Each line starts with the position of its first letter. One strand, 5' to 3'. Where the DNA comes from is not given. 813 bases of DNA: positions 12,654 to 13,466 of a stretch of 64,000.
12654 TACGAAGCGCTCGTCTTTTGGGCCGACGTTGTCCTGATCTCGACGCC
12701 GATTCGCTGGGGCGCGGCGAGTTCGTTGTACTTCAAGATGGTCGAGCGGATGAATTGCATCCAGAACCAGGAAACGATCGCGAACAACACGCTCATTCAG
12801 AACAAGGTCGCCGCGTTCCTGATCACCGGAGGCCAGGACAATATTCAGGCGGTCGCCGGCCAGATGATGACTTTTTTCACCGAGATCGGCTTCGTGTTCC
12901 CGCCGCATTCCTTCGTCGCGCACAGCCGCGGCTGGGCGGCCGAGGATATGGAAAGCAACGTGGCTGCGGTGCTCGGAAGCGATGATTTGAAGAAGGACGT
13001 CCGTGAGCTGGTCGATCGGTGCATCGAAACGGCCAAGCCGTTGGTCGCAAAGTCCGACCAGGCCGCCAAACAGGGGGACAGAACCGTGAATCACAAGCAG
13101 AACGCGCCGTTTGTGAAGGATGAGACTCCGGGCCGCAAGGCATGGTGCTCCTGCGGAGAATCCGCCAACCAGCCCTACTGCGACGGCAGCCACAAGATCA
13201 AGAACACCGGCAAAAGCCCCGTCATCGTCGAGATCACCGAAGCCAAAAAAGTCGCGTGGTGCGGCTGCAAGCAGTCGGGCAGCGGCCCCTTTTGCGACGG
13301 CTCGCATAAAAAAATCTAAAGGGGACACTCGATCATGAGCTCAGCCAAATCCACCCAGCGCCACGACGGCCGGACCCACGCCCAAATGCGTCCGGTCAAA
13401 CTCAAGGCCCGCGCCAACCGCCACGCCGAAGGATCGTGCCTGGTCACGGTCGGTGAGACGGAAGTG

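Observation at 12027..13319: Unusual Rieske + flavodoxin-like FMN reductase + 2x CDGSH fusion next to queE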

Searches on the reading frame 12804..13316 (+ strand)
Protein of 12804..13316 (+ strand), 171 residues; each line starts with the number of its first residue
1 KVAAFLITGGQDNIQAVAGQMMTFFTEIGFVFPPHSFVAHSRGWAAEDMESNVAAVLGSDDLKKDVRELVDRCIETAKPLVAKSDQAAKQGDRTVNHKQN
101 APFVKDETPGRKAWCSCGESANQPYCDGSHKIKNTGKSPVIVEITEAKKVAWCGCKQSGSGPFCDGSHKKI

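Call 44: find_homologous_proteins(query=window:12804-13316:+, max_evalue=0.000001)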
Query window:12804-13316:+ (171 aa): 348 proteins with E <= 0.000001 among 397 candidates; the best 120 are listed.
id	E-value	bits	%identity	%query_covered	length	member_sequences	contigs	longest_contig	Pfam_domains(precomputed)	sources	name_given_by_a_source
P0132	4.6e-28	116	66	43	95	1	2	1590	PF09360.16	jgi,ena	-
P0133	2.1e-27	114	64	52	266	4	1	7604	PF00042.29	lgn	-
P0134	3.3e-27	114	63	43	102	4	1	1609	PF09360.16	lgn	-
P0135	6.6e-27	113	60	54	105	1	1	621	-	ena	-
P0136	1.8e-26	111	55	60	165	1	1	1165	PF03358.21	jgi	jgi:multimeric flavodoxin WrbA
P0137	1.9e-26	111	65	49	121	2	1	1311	-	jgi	jgi:hypothetical protein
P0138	2.1e-26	111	61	53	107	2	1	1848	-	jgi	jgi:hypothetical protein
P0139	3.2e-26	110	63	51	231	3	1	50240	PF03358.21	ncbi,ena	-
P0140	3.8e-26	110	62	54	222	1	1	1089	PF02525.23,PF03358.21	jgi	jgi:multimeric flavodoxin WrbA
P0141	6.6e-26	109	55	58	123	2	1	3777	-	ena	-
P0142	7.6e-26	109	63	51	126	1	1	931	-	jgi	-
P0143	9.7e-26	109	68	46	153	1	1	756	-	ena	-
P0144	1.0e-25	109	65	49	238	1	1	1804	PF03358.21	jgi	jgi:multimeric flavodoxin WrbA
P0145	1.1e-25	109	48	78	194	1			PF03358.21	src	-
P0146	1.5e-25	108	66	48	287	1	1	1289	PF03358.21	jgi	jgi:multimeric flavodoxin WrbA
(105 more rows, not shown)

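Call 52: find_encoding_contigs(protein=P0133, flank=4000, max_places=2)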
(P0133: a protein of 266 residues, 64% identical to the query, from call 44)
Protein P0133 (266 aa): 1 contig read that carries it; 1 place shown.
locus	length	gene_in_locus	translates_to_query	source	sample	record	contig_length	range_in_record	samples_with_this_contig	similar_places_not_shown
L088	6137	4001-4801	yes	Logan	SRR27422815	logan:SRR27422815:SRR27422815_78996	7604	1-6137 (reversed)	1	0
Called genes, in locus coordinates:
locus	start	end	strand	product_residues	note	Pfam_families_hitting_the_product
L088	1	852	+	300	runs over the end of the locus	-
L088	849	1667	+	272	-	PF02517:Rce1-like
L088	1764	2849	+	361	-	-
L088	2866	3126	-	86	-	-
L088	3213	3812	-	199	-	PF03466:LysR_substrate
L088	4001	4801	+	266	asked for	PF00042:Globin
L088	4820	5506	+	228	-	-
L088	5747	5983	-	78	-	PF03489:SapB_2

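Call 56: find_encoding_contigs(protein=P0132, flank=3000, max_places=3)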
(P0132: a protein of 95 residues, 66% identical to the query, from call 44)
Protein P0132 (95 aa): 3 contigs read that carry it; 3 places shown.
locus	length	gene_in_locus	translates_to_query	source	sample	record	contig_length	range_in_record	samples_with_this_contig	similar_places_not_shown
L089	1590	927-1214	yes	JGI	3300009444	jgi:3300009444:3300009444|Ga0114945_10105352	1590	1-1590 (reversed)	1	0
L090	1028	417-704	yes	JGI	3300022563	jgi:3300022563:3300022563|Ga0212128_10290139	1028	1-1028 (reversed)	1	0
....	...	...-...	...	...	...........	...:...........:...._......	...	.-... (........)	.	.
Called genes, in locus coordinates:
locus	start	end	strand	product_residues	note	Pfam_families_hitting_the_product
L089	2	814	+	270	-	?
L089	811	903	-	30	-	-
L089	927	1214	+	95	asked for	PF09360:zf-CDGSH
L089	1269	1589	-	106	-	?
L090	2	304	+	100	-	?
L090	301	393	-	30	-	-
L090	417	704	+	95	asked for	PF09360:zf-CDGSH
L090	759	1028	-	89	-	?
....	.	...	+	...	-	?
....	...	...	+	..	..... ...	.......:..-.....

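Call 57: find_encoding_contigs(protein=P0134, flank=3000, max_places=3)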
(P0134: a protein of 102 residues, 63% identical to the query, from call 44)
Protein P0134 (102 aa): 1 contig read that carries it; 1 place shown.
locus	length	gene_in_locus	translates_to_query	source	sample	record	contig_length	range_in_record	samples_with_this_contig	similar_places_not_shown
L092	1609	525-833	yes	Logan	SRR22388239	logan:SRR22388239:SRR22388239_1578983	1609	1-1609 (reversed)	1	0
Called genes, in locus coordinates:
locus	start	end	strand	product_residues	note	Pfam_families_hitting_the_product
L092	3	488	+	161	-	?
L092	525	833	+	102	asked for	PF09360:zf-CDGSH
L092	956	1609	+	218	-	?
